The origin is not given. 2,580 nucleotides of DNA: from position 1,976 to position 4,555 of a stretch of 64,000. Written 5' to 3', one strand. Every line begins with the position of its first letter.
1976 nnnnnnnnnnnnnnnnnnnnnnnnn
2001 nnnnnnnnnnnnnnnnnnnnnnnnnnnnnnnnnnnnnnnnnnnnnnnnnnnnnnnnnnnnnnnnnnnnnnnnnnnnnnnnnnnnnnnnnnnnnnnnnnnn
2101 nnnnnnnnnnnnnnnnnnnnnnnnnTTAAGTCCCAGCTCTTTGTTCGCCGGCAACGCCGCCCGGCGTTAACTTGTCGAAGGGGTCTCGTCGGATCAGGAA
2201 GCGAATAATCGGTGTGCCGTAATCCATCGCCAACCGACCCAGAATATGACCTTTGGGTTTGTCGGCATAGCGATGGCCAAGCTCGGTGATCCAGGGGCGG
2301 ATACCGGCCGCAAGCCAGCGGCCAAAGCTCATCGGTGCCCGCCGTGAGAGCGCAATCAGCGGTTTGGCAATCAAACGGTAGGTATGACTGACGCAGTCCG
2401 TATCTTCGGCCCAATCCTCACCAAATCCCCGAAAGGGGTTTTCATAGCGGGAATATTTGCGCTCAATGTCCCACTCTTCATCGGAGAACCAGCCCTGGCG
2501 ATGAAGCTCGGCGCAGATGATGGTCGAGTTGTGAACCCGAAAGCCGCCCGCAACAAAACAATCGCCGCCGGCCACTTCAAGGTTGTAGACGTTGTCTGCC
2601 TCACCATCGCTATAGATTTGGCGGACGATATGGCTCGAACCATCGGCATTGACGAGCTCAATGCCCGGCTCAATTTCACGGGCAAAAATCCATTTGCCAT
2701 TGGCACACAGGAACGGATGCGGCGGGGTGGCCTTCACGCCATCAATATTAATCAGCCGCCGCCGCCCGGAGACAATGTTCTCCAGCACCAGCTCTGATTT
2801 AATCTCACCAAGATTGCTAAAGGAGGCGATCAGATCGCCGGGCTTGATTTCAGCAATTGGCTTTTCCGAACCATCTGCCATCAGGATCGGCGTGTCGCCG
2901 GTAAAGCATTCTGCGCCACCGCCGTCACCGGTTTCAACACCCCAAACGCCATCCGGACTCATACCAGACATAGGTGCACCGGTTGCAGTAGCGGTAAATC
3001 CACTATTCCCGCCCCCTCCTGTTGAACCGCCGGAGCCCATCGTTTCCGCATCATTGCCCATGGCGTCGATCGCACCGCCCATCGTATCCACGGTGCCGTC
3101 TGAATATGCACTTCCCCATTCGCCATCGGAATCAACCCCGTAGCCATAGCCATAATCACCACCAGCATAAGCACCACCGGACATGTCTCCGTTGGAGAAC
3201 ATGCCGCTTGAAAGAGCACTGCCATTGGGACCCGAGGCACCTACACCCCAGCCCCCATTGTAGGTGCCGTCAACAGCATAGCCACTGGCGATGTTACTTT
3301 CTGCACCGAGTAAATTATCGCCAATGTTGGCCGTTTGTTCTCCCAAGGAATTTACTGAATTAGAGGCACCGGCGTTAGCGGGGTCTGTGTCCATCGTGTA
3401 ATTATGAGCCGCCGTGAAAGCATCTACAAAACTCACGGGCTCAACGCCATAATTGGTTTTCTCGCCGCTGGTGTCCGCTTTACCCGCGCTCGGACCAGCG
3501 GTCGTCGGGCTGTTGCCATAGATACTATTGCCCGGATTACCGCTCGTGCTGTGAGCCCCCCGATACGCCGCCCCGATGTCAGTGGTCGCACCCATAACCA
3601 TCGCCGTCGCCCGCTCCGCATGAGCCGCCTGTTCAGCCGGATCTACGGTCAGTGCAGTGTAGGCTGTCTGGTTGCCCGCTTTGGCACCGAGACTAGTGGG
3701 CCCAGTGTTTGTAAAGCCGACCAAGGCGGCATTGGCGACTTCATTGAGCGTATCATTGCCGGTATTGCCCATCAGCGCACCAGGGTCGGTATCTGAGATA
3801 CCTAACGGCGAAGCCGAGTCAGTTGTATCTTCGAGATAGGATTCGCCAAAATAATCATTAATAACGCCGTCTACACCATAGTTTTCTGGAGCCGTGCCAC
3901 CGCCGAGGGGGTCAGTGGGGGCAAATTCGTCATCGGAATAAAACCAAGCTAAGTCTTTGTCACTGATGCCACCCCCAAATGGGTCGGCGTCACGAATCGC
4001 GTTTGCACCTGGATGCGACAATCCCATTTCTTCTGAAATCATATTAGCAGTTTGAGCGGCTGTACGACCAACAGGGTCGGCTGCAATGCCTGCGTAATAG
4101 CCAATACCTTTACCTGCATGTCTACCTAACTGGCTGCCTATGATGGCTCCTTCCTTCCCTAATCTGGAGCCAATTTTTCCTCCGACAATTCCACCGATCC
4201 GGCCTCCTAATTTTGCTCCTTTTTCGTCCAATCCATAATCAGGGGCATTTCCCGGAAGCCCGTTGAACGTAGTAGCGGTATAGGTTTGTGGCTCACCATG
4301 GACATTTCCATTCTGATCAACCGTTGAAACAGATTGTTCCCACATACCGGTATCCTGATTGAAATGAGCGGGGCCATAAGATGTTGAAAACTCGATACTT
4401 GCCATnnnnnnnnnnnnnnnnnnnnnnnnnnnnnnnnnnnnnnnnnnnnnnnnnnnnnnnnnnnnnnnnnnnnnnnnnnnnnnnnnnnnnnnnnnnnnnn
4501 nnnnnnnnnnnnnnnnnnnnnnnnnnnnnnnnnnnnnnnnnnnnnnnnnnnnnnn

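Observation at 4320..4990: Duplicated junction: two AT-rich paralogous 80-aa two-TM genes, each translationally coupled to a copy of the big gene's first 17 codons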

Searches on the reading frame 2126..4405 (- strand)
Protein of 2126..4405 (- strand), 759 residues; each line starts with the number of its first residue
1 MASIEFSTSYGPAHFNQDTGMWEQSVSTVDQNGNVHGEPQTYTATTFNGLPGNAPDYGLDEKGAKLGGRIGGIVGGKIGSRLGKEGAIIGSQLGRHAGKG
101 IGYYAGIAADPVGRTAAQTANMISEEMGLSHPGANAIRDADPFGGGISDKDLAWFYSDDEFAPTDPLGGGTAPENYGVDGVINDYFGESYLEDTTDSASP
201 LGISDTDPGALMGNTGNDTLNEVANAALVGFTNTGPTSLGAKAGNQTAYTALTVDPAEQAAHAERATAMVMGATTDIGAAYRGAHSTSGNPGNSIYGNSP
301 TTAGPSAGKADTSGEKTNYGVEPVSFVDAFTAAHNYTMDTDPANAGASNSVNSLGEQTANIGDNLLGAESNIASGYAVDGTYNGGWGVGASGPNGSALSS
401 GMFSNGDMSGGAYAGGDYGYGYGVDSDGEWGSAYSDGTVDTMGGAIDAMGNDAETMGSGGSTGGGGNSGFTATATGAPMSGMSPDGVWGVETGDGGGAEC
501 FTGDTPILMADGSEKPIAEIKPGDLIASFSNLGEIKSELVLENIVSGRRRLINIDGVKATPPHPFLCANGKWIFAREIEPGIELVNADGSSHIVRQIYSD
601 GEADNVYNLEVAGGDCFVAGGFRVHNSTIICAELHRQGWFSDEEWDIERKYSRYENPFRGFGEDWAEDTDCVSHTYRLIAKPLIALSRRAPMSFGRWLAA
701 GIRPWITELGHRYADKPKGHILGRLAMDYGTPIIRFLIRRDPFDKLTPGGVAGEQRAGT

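Call 5: search_protein_families(library=pfam, proteins=[window:2126-4405:-], max_evalue=0.1)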
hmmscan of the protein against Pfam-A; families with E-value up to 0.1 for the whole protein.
window:2126-4405:- (759 aa): 5 families
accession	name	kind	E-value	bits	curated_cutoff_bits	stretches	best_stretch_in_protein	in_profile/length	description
PF14623.11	Vint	-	2.4e-09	37.6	27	1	500-580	2-78/166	Hint-domain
PF07591.16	PT-HINT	-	5.2e-07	30.4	27.7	1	515-629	9-132/137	Pretoxin HINT domain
PF14890.11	Intein_splicing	-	9.3e-05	22.7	35.8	1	503-626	65-155/155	Intein splicing domain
PF01079.26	Hint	-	0.0028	17.7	29.7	1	499-535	12-48/213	Hint module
PF05203.21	Hom_end_hint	-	0.0072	16.8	32.1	1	500-525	1-26/228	Hom_end-associated Hint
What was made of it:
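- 2528..2908 (-): Hint domain of 127 aa (residues 500-626): C1 ... TPPH ... VHN|S. Inserted exactly before the conserved S-[VI]-I-C-[TA]-E-L motif. Pfam Vint and PT-HINT above their cut-offs (call 5).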

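Call 9: find_homologous_proteins(query=window:2126-4405:-)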
Query window:2126-4405:- (759 aa): 4 proteins with E <= 0.001 among 8000 candidates.
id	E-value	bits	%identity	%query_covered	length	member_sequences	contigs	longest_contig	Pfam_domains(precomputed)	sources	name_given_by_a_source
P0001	0.0e+0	1720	100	100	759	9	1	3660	PF07591.16,PF14623.12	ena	-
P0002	9.1e-50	188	62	23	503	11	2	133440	-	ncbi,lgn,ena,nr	ncbi:MAG: hypothetical protein HOC57_07990 [Rhodospirillaceae bacterium]|nr:hypothetical protein [Rh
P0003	1.3e-48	184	44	47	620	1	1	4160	-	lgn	-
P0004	1.4e-6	45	32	18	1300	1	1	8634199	PF07591.16,PF20041.6,PF05593.20,PF25023.2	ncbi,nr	ncbi:hypothetical protein Asp14428_42940 [Actinoplanes sp. NBRC 14428]|nr:hypothetical protein Asp14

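Call 11: find_encoding_contigs(protein=P0002, flank=10000)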
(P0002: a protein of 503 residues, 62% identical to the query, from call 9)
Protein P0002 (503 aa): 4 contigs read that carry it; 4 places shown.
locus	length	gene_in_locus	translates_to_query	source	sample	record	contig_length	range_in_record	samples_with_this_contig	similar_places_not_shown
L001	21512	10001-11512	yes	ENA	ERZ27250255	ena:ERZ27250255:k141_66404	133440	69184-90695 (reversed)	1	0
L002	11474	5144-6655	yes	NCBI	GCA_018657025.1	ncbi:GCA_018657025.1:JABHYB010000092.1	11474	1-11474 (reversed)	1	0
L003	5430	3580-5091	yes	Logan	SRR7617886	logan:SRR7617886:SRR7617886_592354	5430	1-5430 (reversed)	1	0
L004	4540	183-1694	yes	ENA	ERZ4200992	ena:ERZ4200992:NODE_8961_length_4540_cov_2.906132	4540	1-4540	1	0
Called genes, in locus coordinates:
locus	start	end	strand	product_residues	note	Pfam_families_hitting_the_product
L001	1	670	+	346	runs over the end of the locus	PF00535:Glycos_transf_2, PF13641:Glyco_tranf_2_3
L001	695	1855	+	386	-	PF13524:Glyco_trans_1_2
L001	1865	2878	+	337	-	PF08240:ADH_N, PF16912:Glu_dehyd_C (weak), PF00107:ADH_zinc_N, PF13602:ADH_zinc_N_2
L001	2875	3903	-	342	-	PF08240:ADH_N, PF00107:ADH_zinc_N, PF13602:ADH_zinc_N_2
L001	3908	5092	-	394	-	PF02771:Acyl-CoA_dh_N, PF02770:Acyl-CoA_dh_M, PF00441:Acyl-CoA_dh_1, PF08028:Acyl-CoA_dh_2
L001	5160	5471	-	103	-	PF06429:Flg_bbr_C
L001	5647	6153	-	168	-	PF06181:Urate_ox_N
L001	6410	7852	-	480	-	PF00890:FAD_binding_2 (faint), PF01266:DAO (weak), PF12831:FAD_oxidored (weak), PF13450:NAD_binding_8, PF01593:Amino_oxidase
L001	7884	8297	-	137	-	-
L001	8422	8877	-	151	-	-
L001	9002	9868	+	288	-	PF00494:SQS_PSY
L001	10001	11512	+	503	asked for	-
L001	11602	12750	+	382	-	-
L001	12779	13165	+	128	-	PF01042:Ribonuc_L-PSP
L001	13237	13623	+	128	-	PF01042:Ribonuc_L-PSP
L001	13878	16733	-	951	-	PF00005:ABC_tran (faint), PF02463:SMC_N (faint), PF13191:AAA_16 (faint), PF13555:AAA_29 (faint), PF20703:nSTAND1 (faint), PF17760:UvrA_inter, PF17755:UvrA_DNA-bind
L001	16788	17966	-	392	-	PF05977:MFS_3, PF07690:MFS_1, PF13347:MFS_2 (weak), PF07690:MFS_1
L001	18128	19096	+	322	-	PF22290:DmmA-like_N, PF00111:Fer2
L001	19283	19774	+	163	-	PF00436:SSB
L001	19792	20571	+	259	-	PF00561:Abhydrolase_1, PF00975:Thioesterase, PF07819:PGAP1 (weak), PF12146:Hydrolase_4 (weak), PF12697:Abhydrolase_6, PF00756:Esterase (weak)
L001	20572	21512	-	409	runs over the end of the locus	PF00083:Sugar_tr, PF07690:MFS_1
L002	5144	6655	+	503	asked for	-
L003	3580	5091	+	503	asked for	-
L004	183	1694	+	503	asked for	-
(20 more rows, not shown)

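Call 12: find_encoding_contigs(protein=P0003, flank=10000)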
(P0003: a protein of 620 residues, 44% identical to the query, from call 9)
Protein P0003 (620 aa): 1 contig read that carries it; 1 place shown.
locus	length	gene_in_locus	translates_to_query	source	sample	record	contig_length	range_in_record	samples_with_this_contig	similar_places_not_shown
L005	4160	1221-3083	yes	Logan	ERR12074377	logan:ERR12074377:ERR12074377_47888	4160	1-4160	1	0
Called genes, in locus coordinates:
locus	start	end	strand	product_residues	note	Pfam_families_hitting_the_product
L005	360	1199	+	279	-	PF11150:DUF2927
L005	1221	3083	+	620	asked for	-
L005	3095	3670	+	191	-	-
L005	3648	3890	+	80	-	-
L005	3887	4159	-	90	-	?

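Call 13: list_cluster_members(proteins=[window:2129-4405:-, window:4751-4990:-, window:4408-4647:-, window:4408-4689:-, window:4647-4748:-, window:5090-5713:-, window:1485-2114:-, window:1079-1363:-])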
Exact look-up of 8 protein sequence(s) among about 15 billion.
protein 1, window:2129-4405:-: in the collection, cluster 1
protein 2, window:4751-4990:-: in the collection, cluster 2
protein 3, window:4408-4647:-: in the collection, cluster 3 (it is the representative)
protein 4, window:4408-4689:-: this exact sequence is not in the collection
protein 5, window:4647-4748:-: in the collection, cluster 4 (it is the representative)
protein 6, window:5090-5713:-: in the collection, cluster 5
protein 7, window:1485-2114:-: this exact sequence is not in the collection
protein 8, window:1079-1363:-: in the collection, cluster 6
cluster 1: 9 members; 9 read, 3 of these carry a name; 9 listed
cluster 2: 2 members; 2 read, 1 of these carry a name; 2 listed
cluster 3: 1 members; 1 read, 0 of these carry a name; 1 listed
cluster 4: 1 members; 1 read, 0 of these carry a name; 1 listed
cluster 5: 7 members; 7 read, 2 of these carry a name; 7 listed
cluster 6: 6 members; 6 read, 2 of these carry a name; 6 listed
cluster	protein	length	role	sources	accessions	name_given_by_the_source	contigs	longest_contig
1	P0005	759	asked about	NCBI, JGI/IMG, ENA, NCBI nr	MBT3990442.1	MAG: hypothetical protein HOE97_07980 [Rhodospirillaceae bacterium] | hypothetical protein | hypothetical protein [Rhodospirillaceae bacterium]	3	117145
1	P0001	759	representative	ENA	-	-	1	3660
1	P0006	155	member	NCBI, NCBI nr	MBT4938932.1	MAG: hypothetical protein HON14_07350, partial [Rhodospirillaceae bacterium] | hypothetical protein [Rhodospirillaceae bacterium]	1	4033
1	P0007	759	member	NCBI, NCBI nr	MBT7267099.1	MAG: hypothetical protein HN884_09510 [Rhodospirillaceae bacterium] | hypothetical protein [Rhodospirillaceae bacterium]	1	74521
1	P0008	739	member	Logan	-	-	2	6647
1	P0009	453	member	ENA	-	-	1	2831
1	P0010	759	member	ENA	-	-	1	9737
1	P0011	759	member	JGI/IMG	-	-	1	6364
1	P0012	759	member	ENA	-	-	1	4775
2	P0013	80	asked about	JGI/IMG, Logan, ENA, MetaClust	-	hypothetical protein | \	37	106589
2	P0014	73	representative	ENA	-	-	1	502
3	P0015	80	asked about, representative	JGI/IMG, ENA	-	-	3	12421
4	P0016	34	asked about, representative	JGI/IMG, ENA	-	-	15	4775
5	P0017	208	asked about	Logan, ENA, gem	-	-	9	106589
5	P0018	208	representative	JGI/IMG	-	hypothetical protein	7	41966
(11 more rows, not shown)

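Call 19: search_protein_families(library=phrogs, proteins=[window:2126-4405:-], max_evalue=0.1)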
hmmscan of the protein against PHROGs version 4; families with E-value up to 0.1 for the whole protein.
window:2126-4405:- (759 aa): 1 family
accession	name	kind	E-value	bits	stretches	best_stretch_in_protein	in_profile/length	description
phrog_6922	-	unknown function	0.016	14.9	1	60-102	333-375/768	-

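Call 20: search_protein_families(library=ncbifam, proteins=[window:2126-4405:-], max_evalue=0.1)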
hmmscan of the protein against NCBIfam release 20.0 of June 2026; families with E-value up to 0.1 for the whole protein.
window:2126-4405:- (759 aa): 3 families
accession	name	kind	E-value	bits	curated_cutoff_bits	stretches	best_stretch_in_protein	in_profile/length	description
NF038136.1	rSAM_Rv_intein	exception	3.8e-06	26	700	1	500-536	76-112/574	intein-containing Rv2578c family radical SAM protein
NF005852.0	PRK07773.1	equivalog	0.0012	17.2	780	0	592-628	793-828/886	replicative DNA helicase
TIGR01445.1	intein_Nterm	domain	0.0091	17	24.5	0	500-566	1-82/83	intein N-terminal splicing region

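Call 21: search_protein_families(library=padloc, proteins=[window:2126-4405:-], max_evalue=0.1)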
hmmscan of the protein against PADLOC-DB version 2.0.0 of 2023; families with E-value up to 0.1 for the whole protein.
window:2126-4405:- (759 aa): 0 families

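Call 26: find_related_loci(query=A3, collection=genome_contigs, flank=8000)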
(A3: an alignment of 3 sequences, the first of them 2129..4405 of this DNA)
Query A3 (759 aa) in genome_contigs; peptide patterns used: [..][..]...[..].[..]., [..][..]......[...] (x = any residue, [..] = any of these).
57 stretches matched a pattern, but none encodes a relative of the query by tblastn (E <= 1e-3).
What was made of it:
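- Tried and rejected: A genome_contigs scan with the big-protein alignment found no relative (call 26).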

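Call 65: search_protein_families(library=pfam, proteins=[P0003, P0002, L005:3095-3667:+, L001:11602-12747:+], max_evalue=1)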
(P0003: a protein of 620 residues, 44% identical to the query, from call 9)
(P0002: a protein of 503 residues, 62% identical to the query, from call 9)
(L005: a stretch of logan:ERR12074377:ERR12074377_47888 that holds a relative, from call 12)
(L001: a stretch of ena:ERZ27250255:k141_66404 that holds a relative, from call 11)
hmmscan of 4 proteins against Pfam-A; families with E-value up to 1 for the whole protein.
P0003 (620 aa): 0 families

P0002 (503 aa): 0 families

L005:3095-3667:+ (191 aa): 0 families

L001:11602-12747:+ (382 aa): 4 families
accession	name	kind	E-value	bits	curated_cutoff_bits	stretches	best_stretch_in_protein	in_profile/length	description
PF00805.28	Pentapeptide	-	1.2e-56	188.2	20.2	6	308-347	1-40/40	Pentapeptide repeats (8 copies)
PF13599.13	Pentapeptide_4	-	2.4e-24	85.6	38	3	80-149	4-73/78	Pentapeptide repeat region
PF13576.12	Pentapeptide_3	-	5.2e-23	81.4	27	4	316-358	2-47/48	Pentapeptide repeats (9 copies)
PF25296.1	Decapeptide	-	6e-07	29.7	45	2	320-368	7-55/74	Decapeptide repeat region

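Call 77: search_solved_structures(query=window:2129-4405:-, max_evalue=0.01)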
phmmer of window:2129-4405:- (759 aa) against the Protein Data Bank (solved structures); distinct sequences matched with E-value up to 0.01: 0.

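Call 81: find_encoding_contigs(protein=P0008, flank=6000, max_places=6)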
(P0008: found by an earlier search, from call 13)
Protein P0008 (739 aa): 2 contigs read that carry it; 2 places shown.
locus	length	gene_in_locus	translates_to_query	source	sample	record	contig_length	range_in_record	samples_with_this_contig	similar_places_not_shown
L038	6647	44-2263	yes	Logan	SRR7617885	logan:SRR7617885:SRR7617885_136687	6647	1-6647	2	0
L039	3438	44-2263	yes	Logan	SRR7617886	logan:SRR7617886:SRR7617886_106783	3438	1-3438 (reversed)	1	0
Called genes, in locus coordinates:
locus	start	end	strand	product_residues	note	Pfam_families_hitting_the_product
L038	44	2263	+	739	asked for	PF14623:Vint, PF07591:PT-HINT (weak)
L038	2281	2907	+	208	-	-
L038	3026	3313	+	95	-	-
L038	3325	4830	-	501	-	PF00266:Aminotran_5 (weak), PF21478:GcvP2_C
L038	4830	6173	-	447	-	PF02347:GDC-P, PF00266:Aminotran_5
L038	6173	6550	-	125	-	PF01597:GCV_H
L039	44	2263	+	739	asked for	PF14623:Vint, PF07591:PT-HINT (weak)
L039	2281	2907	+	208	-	-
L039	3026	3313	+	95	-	-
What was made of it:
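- Tried and rejected: P0008, a 739-aa 'variant' of the big protein, is only a contig that starts inside the repeat (call 81).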

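Call 83: find_encoding_contigs(protein=P0014, flank=3000, max_places=5)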
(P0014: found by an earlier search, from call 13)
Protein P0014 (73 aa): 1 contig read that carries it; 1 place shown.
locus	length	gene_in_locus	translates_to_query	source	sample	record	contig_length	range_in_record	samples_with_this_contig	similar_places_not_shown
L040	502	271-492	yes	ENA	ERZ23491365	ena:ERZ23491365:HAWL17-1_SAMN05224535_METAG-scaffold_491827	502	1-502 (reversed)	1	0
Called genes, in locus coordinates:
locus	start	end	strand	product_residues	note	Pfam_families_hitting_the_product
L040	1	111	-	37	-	?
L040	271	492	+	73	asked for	-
